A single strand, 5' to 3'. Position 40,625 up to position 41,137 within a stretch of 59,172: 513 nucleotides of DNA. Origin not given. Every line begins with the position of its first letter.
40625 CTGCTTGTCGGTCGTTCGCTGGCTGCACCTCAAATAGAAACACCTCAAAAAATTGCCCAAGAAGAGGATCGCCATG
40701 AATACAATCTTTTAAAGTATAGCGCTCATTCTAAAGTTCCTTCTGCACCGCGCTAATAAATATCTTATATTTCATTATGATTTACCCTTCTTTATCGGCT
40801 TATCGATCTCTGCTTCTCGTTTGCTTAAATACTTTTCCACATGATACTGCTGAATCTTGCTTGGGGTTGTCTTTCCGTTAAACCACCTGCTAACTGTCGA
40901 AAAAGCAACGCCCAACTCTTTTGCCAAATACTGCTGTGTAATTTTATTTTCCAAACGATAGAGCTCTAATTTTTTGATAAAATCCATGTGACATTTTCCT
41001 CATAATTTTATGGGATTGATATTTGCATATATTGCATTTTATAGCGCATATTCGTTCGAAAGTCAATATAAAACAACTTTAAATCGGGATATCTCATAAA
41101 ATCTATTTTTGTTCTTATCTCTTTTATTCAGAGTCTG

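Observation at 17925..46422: A 28-kb stretch is partitioned into seven co-oriented cassettes, each headed by a decayed copy of the miaB 5' end, and the array ends at the intact miaB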

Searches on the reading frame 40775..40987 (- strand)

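Call 9: search_protein_families(library=pfam, proteins=[window:40775-40987:-], max_evalue=0.001)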
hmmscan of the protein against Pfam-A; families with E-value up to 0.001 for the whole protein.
window:40775-40987:- (70 aa): 2 families
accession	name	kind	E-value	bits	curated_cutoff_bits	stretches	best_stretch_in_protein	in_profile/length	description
PF01381.28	HTH_3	-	2.2e-11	44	23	1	8-43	2-37/55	Helix-turn-helix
PF13560.12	HTH_31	-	0.00043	21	27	1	7-43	6-43/64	Helix-turn-helix domain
